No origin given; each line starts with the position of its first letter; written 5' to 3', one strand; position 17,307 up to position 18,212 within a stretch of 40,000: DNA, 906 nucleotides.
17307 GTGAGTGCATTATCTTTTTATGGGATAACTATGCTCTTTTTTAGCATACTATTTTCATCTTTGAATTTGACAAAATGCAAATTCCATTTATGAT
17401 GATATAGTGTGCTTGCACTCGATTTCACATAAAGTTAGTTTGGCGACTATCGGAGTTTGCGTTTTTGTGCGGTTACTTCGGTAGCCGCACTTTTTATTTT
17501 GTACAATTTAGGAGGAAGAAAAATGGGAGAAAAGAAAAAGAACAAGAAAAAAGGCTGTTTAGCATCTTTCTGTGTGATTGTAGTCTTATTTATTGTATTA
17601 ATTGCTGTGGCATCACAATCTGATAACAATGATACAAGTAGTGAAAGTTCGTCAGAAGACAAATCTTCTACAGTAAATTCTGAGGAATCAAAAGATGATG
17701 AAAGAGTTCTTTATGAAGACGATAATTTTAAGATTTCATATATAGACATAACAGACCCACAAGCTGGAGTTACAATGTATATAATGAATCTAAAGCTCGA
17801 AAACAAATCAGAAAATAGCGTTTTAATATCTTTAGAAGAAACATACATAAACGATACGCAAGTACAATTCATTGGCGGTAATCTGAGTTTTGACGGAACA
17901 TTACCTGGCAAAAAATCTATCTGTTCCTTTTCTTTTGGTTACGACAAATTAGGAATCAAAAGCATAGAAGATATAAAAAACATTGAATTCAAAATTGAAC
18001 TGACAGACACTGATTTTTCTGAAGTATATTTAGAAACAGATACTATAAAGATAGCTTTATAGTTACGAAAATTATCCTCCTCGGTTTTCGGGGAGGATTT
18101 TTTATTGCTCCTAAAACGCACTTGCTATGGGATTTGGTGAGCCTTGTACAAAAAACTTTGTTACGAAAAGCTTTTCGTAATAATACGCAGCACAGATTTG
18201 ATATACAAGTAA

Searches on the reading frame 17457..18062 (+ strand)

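Call 6: search_protein_families(library=pfam, proteins=[window:17457-18062:+], max_evalue=0.1)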
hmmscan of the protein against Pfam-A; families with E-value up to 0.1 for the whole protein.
window:17457-18062:+ (201 aa): 5 families
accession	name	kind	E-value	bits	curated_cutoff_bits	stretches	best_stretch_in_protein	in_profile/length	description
PF25184.1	YxzE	-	0.0045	18.4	40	1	37-80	6-47/65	YxzE-like putative bacteriocin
PF16339.10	DUF4969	-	0.042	14.7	31.4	1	40-73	10-43/79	Domain of unknown function (DUF4969)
PF13425.11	O-antigen_lig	-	0.059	12.6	31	1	7-115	224-300/462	O-antigen ligase like membrane protein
PF00499.25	Oxidored_q3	-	0.068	13.4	33.2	1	10-66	52-108/146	NADH-ubiquinone/plastoquinone oxidoreductase chain 6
PF10131.15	PTPS_related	-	0.076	11.9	26.4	0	2-115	263-367/621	6-pyruvoyl-tetrahydropterin synthase related domain; membrane protein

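Call 7: search_protein_families(library=phrogs, proteins=[window:17457-18062:+], max_evalue=0.1)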
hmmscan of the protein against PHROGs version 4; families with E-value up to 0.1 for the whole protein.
window:17457-18062:+ (201 aa): 13 families
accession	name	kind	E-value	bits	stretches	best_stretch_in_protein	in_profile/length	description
phrog_14275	-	unknown function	1.2e-05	26.1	1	26-122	28-121/178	-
phrog_5319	-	other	5.5e-05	23.5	1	9-87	15-93/225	outer membrane protein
phrog_806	-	unknown function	0.00011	23.3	1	31-165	2-162/187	-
phrog_8545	-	moron, auxiliary metabolic gene and host takeover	0.00013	22.8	1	23-79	3-59/177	superinfection exclusion Sie-like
phrog_4980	-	moron, auxiliary metabolic gene and host takeover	0.0013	19.7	1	24-80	14-69/181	superinfection exclusion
phrog_38506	-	unknown function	0.0015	19.2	1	13-83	23-92/226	-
phrog_3727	-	unknown function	0.0026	18.6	1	38-96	6-64/209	-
phrog_6148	-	moron, auxiliary metabolic gene and host takeover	0.0041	17.9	1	31-86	3-56/214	beta-lactamase-inhibitor protein BLIP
phrog_31976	-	unknown function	0.0047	18.3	1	6-49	33-76/101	-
phrog_11491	-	unknown function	0.0058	17.7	1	23-94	48-115/198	-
phrog_8263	-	unknown function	0.008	17.1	1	31-131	5-106/197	-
phrog_4189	-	unknown function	0.028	16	1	33-67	6-41/71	-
phrog_9170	-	unknown function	0.037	14.8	1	39-98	6-69/159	-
